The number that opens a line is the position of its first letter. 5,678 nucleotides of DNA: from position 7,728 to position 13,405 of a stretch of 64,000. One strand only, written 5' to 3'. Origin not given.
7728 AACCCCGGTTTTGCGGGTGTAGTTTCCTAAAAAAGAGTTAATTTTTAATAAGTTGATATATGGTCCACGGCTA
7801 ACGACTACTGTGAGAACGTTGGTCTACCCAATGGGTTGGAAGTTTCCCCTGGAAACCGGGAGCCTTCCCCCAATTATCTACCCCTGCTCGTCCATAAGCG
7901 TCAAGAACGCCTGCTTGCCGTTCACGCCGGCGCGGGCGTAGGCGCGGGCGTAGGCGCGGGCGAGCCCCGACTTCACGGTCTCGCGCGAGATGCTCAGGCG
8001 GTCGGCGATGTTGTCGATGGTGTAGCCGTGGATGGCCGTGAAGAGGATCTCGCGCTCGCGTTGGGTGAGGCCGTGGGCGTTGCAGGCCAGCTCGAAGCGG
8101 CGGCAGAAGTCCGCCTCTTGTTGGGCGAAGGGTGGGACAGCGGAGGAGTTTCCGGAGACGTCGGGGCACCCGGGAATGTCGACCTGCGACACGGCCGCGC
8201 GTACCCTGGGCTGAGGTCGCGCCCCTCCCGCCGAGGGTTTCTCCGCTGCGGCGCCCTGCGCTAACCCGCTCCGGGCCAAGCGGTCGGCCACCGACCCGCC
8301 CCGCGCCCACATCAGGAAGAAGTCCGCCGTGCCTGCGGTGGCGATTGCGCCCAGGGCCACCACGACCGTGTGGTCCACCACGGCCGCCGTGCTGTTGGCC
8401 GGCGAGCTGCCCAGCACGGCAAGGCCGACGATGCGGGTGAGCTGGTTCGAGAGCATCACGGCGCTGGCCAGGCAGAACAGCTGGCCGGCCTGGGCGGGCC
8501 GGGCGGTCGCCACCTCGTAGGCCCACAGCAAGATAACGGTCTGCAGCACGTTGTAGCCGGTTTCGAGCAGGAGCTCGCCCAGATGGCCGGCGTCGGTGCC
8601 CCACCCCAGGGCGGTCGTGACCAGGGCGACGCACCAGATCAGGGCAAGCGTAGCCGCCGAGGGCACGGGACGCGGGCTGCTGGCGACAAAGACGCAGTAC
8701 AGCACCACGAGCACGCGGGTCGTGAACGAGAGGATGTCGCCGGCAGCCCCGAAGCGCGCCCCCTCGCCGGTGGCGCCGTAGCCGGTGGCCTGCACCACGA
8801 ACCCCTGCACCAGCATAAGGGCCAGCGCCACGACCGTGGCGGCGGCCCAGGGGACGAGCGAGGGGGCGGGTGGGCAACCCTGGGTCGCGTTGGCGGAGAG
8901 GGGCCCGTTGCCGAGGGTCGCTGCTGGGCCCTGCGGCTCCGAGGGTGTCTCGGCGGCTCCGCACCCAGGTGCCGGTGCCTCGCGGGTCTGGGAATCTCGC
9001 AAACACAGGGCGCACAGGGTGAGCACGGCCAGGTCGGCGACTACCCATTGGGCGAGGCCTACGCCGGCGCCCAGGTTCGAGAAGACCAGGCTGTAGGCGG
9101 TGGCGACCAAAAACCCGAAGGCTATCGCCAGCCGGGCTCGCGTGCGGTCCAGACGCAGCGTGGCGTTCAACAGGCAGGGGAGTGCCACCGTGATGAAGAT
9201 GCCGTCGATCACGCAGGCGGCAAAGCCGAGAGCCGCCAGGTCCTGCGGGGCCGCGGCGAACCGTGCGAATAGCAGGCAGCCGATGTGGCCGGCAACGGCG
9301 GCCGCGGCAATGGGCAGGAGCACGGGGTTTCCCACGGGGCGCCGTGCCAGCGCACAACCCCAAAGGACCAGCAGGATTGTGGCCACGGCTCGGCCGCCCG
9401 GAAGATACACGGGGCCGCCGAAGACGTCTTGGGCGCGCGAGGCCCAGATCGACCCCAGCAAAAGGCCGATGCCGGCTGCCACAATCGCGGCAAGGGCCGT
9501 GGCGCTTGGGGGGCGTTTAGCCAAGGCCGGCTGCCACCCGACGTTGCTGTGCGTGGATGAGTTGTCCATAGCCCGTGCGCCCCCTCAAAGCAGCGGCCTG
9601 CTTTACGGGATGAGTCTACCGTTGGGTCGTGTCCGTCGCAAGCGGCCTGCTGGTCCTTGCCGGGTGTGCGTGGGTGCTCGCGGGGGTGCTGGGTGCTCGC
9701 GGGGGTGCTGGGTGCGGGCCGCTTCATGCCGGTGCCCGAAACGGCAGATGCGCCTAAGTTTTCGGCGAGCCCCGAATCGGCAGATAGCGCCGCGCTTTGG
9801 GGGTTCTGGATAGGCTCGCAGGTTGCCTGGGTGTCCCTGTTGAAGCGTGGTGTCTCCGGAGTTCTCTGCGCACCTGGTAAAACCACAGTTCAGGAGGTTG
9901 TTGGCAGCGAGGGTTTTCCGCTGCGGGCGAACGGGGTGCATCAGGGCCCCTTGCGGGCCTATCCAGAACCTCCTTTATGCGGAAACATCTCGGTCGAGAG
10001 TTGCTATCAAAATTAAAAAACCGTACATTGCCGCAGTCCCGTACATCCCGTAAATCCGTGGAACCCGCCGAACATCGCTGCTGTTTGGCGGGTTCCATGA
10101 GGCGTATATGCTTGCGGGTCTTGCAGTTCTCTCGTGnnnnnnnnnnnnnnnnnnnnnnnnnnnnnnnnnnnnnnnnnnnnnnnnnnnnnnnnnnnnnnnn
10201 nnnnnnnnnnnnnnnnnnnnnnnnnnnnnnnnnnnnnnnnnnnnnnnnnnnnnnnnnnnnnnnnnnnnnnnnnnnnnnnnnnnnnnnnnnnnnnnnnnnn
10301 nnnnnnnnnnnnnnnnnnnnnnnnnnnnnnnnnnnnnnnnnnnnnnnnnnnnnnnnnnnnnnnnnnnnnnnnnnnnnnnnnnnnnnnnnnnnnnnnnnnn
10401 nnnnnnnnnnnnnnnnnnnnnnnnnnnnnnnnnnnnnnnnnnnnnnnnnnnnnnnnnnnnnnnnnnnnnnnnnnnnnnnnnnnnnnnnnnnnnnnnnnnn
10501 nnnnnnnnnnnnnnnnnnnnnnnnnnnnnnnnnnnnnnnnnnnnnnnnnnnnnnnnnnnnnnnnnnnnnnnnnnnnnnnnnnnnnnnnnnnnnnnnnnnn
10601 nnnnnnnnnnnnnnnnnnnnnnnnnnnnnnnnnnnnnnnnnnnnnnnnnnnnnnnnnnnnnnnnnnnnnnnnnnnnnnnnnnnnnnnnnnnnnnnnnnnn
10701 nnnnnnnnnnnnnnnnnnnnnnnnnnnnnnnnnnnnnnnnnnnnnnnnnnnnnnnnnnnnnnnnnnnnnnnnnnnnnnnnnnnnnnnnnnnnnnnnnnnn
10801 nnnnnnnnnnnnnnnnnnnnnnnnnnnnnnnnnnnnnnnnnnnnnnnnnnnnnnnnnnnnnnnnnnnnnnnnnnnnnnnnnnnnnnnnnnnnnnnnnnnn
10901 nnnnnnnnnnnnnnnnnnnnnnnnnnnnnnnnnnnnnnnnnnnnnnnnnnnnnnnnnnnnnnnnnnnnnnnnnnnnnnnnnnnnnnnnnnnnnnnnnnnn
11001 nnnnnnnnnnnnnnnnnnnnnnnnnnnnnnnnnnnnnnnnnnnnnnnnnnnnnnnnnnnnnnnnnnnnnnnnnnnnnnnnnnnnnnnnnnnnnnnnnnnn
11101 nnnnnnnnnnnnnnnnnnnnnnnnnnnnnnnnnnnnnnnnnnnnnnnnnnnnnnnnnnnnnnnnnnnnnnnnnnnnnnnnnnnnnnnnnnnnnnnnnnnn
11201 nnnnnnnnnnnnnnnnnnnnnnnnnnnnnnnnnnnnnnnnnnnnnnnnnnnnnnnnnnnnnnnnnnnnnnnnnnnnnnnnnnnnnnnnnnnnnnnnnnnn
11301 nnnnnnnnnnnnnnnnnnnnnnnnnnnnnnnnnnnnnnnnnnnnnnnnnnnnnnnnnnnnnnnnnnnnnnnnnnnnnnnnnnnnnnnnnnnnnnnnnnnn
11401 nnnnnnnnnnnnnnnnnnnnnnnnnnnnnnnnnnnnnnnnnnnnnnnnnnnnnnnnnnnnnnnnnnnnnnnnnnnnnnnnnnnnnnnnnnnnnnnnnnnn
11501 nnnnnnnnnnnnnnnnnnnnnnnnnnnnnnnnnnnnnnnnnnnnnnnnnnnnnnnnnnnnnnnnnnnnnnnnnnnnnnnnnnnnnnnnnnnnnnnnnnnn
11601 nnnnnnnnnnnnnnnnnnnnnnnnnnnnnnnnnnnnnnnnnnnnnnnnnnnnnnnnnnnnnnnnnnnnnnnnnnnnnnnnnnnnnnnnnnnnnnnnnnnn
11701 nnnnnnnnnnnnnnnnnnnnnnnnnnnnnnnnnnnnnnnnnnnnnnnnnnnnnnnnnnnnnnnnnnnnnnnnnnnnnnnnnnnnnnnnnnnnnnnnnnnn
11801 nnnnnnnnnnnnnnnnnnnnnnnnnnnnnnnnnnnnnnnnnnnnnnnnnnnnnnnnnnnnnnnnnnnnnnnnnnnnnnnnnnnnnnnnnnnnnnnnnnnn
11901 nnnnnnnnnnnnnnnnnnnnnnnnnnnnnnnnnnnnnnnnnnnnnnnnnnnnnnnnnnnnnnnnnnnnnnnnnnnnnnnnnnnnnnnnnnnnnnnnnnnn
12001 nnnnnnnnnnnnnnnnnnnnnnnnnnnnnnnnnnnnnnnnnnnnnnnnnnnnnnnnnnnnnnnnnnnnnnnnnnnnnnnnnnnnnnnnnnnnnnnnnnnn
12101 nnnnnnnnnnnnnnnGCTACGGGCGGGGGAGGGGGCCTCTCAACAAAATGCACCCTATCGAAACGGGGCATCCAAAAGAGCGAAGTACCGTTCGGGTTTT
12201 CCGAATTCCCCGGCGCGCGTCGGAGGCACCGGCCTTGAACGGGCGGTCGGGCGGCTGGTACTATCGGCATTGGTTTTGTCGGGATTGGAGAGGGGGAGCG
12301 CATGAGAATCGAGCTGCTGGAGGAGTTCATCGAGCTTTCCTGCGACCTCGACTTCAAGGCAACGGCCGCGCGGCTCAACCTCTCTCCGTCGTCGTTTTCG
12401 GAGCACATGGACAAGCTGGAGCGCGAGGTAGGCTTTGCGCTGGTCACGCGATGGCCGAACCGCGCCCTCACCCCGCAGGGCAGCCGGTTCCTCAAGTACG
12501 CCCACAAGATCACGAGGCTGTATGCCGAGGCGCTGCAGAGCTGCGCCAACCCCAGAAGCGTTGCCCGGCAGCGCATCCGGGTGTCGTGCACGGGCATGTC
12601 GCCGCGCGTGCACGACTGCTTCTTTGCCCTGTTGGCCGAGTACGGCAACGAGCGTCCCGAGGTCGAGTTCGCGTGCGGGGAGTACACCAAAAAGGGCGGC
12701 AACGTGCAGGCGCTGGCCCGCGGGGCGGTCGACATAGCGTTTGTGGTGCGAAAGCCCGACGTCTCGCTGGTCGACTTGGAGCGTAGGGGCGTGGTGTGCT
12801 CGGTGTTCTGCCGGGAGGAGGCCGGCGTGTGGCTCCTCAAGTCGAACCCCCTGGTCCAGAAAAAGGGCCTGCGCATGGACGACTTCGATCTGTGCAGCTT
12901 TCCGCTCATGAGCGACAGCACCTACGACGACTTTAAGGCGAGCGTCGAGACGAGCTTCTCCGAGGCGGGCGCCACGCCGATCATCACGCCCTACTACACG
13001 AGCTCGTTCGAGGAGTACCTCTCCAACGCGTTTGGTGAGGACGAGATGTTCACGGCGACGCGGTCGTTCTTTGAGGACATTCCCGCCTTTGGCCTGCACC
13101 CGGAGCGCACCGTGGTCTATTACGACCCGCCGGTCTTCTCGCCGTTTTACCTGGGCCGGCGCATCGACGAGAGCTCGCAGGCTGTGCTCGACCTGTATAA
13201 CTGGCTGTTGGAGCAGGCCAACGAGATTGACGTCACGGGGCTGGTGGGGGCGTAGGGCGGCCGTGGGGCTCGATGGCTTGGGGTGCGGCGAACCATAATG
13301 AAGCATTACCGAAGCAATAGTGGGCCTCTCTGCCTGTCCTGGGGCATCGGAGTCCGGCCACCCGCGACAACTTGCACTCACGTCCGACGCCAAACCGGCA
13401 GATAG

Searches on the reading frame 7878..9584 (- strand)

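Call 39: search_protein_families(library=pfam, proteins=[window:7878-9584:-], max_evalue=0.001)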
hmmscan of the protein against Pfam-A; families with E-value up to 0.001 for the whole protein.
window:7878-9584:- (568 aa): 3 families
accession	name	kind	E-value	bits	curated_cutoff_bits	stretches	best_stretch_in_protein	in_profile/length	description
PF00196.25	GerE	-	4.5e-07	29.8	23.5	1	506-544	3-41/57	Bacterial regulatory proteins, luxR family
PF08281.18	Sigma70_r4_2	-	3.9e-06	26.9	25.7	1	506-546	11-52/54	Sigma-70, region 4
PF04545.22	Sigma70_r4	-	7e-06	25.9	24.1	1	505-544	4-44/50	Sigma-70, region 4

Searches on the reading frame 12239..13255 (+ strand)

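Call 39: search_protein_families(library=pfam, proteins=[window:12239-13255:+], max_evalue=0.001)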
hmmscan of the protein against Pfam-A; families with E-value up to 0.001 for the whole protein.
window:12239-13255:+ (338 aa): 2 families
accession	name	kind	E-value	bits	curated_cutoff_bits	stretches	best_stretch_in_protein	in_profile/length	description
PF00126.33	HTH_1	-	3.2e-08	33.8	26.6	1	25-81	2-59/60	Bacterial regulatory helix-turn-helix protein, lysR family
PF03466.25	LysR_substrate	-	2.7e-07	30.6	28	1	110-258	5-140/209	LysR substrate binding domain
